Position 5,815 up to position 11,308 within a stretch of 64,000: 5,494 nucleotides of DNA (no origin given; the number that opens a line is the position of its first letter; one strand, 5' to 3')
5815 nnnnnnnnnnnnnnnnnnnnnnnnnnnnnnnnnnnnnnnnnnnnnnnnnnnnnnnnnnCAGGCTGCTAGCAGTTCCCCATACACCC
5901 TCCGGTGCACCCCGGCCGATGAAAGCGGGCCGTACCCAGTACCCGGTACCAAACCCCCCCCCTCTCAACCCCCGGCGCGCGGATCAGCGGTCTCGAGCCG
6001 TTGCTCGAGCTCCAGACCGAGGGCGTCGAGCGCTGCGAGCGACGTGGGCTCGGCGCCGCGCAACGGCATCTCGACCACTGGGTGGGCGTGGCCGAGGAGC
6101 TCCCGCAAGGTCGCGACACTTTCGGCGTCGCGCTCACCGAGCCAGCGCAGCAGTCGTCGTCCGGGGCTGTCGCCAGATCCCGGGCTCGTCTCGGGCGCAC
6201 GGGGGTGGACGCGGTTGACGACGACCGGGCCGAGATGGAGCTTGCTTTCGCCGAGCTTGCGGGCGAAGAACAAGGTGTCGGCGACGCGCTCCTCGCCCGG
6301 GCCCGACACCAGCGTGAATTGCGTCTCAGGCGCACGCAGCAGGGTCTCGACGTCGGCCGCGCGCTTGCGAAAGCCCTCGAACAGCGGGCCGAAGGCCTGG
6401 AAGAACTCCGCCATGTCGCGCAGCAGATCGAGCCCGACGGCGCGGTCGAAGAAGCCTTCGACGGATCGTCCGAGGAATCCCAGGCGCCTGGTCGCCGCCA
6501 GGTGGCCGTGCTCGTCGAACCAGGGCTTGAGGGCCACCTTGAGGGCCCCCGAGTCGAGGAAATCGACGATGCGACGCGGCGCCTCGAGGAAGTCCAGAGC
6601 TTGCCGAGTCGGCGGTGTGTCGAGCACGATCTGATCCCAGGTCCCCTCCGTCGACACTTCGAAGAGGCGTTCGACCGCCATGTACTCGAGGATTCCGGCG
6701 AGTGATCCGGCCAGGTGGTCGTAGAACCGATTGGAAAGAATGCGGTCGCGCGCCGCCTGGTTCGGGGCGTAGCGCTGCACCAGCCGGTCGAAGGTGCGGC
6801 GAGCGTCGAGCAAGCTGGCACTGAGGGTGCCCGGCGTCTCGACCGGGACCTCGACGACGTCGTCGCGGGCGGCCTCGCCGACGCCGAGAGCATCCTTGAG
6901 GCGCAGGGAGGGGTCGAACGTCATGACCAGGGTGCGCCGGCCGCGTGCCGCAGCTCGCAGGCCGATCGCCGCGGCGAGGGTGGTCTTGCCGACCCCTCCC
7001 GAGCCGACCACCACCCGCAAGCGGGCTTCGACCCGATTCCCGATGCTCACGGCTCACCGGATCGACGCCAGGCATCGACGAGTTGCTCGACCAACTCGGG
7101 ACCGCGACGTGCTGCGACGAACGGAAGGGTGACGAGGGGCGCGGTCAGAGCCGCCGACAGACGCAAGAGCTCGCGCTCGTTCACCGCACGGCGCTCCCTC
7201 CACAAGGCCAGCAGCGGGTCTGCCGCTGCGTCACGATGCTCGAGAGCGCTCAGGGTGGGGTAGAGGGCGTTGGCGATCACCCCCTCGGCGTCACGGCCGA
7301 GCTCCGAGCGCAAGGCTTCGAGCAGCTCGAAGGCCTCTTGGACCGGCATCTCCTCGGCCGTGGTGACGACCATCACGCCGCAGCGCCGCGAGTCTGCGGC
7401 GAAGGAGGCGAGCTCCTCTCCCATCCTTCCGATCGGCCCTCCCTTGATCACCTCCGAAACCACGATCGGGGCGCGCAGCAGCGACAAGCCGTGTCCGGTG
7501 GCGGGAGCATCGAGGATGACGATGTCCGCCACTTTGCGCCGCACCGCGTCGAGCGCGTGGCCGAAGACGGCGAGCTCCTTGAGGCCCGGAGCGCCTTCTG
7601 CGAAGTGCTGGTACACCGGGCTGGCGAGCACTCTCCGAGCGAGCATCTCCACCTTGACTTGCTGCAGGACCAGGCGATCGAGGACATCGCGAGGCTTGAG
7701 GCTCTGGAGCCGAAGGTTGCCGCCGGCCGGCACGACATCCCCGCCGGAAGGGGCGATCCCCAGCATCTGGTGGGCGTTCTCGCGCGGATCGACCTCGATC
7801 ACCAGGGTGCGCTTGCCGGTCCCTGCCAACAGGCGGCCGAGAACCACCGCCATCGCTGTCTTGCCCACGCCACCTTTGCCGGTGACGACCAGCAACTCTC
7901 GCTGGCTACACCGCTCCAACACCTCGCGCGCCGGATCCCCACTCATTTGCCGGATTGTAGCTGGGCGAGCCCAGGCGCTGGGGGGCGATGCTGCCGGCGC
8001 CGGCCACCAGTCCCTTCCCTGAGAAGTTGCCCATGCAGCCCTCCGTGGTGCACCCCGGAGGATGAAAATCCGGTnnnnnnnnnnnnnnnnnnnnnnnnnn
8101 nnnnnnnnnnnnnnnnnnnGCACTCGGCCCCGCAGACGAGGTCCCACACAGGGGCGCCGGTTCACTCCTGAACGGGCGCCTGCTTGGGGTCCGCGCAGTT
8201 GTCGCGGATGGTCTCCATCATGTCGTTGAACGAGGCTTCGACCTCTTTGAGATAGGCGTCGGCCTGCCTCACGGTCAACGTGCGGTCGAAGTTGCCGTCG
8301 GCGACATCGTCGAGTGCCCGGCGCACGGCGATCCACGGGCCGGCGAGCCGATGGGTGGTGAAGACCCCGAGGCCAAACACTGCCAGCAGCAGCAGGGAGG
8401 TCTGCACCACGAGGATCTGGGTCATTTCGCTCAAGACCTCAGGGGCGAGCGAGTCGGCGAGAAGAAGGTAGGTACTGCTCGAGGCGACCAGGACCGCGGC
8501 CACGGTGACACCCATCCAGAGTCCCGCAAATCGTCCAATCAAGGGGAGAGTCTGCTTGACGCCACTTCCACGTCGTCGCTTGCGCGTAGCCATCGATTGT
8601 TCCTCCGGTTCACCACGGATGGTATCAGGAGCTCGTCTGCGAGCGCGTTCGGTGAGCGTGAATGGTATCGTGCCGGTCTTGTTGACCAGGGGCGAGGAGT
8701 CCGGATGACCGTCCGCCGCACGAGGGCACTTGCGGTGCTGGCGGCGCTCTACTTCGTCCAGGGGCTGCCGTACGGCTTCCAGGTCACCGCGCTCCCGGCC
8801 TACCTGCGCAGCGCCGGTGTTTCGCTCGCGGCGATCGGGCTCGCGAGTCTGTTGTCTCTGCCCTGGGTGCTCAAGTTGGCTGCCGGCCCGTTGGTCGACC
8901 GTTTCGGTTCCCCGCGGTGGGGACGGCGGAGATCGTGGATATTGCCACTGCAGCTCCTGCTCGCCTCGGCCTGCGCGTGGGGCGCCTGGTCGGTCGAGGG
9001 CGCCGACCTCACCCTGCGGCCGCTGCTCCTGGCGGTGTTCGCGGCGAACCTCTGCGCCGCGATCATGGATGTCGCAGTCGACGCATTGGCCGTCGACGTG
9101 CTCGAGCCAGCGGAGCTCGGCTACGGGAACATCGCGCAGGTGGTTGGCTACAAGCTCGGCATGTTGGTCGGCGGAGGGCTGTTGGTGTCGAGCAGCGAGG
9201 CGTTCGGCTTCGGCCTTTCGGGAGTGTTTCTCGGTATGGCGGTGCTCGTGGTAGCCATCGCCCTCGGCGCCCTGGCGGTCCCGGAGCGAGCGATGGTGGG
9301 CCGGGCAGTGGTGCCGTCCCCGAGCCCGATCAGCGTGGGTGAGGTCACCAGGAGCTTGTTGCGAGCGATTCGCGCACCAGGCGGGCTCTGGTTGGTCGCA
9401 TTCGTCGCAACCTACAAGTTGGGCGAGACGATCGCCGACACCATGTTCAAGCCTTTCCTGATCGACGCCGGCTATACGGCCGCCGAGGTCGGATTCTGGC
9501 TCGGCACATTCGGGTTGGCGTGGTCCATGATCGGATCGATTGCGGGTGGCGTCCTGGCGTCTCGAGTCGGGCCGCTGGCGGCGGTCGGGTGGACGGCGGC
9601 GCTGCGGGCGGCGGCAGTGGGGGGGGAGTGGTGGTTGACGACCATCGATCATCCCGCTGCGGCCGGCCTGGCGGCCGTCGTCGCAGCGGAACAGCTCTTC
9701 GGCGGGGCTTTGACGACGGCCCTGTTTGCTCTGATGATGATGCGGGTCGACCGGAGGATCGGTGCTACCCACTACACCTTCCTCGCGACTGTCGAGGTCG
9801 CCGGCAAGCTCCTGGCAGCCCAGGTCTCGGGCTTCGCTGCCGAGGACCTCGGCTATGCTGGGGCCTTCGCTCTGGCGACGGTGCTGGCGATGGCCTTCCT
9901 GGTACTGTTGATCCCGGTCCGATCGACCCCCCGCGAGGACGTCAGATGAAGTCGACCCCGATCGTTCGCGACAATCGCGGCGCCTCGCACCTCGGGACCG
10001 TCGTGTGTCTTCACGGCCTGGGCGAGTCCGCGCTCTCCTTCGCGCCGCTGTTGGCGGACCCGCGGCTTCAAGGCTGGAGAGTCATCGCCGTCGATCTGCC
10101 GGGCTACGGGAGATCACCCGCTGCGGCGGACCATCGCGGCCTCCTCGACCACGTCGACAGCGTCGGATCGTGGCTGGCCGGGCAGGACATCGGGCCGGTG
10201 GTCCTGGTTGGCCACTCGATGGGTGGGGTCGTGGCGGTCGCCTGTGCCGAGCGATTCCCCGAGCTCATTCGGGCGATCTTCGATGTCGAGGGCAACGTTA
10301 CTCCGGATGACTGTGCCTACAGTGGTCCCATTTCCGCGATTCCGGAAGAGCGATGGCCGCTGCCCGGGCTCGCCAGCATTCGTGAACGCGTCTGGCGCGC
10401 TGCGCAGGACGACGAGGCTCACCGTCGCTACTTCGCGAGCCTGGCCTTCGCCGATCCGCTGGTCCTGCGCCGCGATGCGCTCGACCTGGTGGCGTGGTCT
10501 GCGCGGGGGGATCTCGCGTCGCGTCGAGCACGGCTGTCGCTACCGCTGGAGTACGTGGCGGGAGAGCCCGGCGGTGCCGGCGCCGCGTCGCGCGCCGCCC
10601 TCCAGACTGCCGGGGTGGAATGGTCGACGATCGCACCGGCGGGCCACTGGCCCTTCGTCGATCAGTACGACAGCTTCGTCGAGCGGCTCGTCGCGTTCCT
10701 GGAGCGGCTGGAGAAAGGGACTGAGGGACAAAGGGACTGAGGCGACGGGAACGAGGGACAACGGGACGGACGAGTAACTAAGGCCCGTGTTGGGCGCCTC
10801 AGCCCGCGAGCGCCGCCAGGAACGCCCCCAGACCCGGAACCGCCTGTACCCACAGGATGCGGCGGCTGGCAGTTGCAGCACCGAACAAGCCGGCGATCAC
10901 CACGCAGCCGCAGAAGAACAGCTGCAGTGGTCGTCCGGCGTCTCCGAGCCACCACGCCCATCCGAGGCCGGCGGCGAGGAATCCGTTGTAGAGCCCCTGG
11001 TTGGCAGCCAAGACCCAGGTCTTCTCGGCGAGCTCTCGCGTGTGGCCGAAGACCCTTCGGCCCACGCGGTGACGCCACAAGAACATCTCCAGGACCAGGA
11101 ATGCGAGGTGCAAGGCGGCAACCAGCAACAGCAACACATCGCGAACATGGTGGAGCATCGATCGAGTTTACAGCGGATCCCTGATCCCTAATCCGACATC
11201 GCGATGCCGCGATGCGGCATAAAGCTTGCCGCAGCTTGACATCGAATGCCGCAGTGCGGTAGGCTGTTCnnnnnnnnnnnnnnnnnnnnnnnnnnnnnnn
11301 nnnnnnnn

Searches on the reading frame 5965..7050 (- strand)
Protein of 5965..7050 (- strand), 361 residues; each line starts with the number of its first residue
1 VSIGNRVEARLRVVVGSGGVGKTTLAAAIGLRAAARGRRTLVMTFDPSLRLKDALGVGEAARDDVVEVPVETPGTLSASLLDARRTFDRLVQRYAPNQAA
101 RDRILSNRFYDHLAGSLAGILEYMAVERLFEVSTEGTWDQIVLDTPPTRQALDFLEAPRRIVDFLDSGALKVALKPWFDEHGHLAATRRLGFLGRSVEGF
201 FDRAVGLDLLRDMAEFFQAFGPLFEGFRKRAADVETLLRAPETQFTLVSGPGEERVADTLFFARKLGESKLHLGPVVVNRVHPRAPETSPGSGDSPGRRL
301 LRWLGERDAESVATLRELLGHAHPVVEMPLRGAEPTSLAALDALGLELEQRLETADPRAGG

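Call 25: search_protein_families(library=pfam, proteins=[window:5965-7050:-], max_evalue=0.0001)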
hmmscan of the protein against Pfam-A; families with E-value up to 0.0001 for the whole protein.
window:5965-7050:- (361 aa): 3 families
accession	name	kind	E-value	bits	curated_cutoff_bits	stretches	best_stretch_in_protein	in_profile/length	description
PF02374.21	ArsA_ATPase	-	1.4e-21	77.5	24.3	1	13-166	5-153/305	Anion-transporting ATPase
PF01656.29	CbiA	-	2.8e-08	34.2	25.4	1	13-112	3-86/125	CobQ/CobB/MinD/ParA nucleotide binding domain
PF13614.12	AAA_31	-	3.3e-06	27.6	27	1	17-151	10-131/177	AAA domain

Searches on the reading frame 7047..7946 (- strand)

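Call 25: search_protein_families(library=pfam, proteins=[window:7047-7946:-], max_evalue=0.0001)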
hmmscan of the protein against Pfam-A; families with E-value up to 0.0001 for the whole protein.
window:7047-7946:- (299 aa): 4 families
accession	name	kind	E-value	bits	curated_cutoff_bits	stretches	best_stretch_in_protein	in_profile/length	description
PF02374.21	ArsA_ATPase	-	9.2e-22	78.1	24.3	1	18-168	3-153/305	Anion-transporting ATPase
PF01656.29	CbiA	-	4.1e-11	43.4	25.4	1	19-241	2-96/125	CobQ/CobB/MinD/ParA nucleotide binding domain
PF13614.12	AAA_31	-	2.5e-10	41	27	1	20-149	6-127/177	AAA domain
PF10609.15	ParA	-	3.2e-05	23.9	27.1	0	16-53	4-41/246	NUBPL iron-transfer P-loop NTPase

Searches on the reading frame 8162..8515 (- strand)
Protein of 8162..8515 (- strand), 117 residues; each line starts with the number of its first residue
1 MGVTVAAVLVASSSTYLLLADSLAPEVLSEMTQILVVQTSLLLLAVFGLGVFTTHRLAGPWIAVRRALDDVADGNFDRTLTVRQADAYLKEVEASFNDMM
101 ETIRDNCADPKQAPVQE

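Call 25: search_protein_families(library=pfam, proteins=[window:8162-8515:-], max_evalue=0.0001)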
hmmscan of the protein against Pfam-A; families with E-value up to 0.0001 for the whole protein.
window:8162-8515:- (117 aa): 1 family
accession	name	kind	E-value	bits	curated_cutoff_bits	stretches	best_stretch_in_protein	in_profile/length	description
PF00672.30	HAMP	-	8.2e-05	23.3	25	0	52-105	1-53/53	HAMP domain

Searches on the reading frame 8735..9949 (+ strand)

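Call 25: search_protein_families(library=pfam, proteins=[window:8735-9949:+], max_evalue=0.0001)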
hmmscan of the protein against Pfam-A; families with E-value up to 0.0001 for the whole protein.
window:8735-9949:+ (404 aa): 3 families
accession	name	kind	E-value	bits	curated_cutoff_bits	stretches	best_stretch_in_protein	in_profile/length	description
PF13000.13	Acatn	-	3.1e-21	76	23.7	1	2-145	5-169/546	Acetyl-coenzyme A transporter 1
PF07690.21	MFS_1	-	1e-16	61.2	33.4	1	2-340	1-325/347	Major Facilitator Superfamily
PF03092.22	BT1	-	8.7e-08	31.7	22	1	16-184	8-176/432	BT1 family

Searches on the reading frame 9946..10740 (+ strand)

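Call 25: search_protein_families(library=pfam, proteins=[window:9946-10740:+], max_evalue=0.0001)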
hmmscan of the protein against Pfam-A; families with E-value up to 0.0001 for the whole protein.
window:9946-10740:+ (264 aa): 4 families
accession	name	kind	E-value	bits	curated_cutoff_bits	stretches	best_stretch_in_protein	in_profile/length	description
PF12697.13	Abhydrolase_6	-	2.7e-20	74.4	26.3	1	19-246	1-216/217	Alpha/beta hydrolase family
PF00561.26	Abhydrolase_1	-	7.2e-20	72.1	25.8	1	18-115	2-101/245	alpha/beta hydrolase fold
PF12146.15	Hydrolase_4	-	9.7e-14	51.7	27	1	15-110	3-103/239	Serine aminopeptidase, S33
PF00975.26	Thioesterase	-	4.4e-08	34.1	26.4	1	18-104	2-87/226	Thioesterase domain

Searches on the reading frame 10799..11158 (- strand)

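Call 26: search_protein_families(library=pfam, proteins=[window:10799-11158:-], max_evalue=0.0001)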
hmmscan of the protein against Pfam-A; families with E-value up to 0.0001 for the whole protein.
window:10799-11158:- (119 aa): 1 family
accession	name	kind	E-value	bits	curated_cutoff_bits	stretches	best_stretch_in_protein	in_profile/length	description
PF06993.17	DUF1304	-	1.9e-38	131.3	26.9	1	12-116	2-109/110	Protein of unknown function (DUF1304)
